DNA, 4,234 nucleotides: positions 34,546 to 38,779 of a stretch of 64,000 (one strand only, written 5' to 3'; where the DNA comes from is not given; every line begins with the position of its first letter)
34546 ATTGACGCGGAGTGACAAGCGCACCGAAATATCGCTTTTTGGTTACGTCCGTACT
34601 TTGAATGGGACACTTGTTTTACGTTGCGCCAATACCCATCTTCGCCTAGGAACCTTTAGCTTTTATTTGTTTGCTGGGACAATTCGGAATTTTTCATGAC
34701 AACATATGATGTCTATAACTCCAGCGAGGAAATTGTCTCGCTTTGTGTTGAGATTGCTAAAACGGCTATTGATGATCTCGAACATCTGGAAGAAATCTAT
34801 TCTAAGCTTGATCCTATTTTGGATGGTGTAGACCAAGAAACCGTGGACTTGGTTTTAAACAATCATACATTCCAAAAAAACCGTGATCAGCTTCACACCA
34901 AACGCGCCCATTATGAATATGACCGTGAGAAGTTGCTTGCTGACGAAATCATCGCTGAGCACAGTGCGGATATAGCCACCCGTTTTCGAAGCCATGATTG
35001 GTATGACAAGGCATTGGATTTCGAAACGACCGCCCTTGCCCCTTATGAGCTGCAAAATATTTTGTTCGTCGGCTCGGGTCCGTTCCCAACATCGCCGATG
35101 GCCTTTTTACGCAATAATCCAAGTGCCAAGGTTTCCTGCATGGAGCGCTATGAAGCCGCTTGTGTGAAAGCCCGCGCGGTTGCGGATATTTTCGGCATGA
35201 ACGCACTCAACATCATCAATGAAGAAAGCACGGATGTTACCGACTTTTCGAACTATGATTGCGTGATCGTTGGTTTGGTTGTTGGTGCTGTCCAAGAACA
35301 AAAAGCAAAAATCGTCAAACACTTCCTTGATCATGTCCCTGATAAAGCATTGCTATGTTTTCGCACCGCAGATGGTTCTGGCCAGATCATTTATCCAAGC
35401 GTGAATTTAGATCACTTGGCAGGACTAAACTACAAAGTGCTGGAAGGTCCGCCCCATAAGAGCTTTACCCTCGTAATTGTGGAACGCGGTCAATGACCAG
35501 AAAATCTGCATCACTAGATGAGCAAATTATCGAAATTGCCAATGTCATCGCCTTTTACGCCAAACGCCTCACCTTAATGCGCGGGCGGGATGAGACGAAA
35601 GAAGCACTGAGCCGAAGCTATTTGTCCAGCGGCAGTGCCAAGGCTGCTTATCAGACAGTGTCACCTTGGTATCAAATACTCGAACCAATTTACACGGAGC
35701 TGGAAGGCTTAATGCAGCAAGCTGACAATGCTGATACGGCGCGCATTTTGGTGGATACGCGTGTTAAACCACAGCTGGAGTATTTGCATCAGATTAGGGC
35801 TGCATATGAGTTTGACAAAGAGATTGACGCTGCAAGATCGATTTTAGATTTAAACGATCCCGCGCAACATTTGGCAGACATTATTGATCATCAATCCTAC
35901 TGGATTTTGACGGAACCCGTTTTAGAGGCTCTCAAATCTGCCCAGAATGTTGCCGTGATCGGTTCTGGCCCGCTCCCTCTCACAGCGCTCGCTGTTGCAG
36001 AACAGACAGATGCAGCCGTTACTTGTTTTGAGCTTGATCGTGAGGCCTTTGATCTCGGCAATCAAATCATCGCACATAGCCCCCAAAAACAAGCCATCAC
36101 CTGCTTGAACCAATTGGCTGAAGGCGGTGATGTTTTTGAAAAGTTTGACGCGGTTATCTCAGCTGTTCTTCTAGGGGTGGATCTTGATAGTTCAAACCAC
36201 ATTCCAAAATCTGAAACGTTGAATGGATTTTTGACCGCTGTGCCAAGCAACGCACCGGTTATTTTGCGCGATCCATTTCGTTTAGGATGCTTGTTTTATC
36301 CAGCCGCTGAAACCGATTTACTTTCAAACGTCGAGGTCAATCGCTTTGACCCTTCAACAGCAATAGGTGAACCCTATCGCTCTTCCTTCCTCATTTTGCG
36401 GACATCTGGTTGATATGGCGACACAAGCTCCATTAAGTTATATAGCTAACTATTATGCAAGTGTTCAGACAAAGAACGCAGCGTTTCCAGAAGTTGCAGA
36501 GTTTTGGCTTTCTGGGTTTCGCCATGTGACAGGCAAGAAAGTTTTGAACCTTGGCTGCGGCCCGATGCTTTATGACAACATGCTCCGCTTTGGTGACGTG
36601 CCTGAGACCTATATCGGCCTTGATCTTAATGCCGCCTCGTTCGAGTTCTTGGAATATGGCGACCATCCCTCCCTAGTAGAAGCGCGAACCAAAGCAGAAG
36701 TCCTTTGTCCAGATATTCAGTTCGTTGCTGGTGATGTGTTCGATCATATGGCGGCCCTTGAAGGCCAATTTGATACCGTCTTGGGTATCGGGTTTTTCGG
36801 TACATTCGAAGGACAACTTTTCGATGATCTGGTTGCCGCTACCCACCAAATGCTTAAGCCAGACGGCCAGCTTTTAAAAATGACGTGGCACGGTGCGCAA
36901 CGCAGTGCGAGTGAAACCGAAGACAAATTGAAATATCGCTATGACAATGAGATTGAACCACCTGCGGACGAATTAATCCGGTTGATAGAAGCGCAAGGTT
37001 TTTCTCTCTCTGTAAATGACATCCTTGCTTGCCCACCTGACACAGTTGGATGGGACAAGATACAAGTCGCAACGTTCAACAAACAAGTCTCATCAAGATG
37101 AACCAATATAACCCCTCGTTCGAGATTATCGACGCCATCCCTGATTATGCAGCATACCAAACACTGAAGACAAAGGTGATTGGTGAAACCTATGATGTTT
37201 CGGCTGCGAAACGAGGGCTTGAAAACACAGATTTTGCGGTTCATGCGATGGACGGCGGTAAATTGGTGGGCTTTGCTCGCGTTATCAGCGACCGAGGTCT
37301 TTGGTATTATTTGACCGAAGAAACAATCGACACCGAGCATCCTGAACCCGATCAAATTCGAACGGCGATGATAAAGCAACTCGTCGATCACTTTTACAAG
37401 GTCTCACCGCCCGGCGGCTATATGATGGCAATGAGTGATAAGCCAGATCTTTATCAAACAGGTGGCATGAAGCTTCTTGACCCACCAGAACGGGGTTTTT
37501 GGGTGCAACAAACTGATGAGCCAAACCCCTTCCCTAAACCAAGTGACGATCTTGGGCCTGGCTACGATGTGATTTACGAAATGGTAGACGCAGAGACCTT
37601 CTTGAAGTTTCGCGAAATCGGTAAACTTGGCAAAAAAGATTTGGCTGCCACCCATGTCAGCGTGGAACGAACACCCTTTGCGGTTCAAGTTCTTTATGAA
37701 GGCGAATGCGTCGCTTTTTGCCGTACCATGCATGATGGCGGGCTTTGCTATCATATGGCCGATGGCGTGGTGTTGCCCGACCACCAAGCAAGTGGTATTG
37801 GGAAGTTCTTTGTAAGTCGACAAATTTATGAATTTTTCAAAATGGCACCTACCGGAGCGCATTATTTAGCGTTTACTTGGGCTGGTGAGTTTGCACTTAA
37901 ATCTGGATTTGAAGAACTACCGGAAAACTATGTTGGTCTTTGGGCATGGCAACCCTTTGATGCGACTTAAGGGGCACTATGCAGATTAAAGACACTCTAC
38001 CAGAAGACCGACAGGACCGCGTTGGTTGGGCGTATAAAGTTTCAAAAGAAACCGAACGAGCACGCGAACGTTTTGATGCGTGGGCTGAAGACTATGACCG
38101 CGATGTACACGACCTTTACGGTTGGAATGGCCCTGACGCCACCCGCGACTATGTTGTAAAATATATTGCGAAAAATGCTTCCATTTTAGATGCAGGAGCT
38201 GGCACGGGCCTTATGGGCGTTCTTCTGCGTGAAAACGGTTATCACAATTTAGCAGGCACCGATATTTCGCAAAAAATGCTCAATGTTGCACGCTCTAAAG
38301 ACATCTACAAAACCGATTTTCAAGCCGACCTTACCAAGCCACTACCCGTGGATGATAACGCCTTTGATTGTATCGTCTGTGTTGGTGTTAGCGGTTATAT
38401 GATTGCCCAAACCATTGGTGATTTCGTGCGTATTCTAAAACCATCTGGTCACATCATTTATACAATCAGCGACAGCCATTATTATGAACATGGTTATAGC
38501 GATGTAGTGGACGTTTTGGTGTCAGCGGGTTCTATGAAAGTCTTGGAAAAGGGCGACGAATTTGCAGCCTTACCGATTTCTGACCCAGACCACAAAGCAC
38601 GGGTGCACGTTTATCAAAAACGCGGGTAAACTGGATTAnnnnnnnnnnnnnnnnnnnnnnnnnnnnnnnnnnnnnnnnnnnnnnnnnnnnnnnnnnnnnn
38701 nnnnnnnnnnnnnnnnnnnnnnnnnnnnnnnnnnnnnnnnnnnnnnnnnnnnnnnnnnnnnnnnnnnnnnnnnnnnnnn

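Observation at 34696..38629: Five-gene operon: two tandem nicotianamine-synthase-like enzymes, two methyltransferases and a tandem GNAT, with no CntM or transporter; candidate undescribed small-molecule pathway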

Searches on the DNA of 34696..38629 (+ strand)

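Call 6: search_dna_similar(query=window:34696-38629:+, collection=plasmids, mode=near)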
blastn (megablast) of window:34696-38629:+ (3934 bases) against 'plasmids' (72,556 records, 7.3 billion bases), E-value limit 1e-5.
No match.

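Call 86: search_rna_families(sources=[L001, L003, L004, L007, L009, L010, L011, L012, L014, L016, L021, L022], threshold=gathering)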
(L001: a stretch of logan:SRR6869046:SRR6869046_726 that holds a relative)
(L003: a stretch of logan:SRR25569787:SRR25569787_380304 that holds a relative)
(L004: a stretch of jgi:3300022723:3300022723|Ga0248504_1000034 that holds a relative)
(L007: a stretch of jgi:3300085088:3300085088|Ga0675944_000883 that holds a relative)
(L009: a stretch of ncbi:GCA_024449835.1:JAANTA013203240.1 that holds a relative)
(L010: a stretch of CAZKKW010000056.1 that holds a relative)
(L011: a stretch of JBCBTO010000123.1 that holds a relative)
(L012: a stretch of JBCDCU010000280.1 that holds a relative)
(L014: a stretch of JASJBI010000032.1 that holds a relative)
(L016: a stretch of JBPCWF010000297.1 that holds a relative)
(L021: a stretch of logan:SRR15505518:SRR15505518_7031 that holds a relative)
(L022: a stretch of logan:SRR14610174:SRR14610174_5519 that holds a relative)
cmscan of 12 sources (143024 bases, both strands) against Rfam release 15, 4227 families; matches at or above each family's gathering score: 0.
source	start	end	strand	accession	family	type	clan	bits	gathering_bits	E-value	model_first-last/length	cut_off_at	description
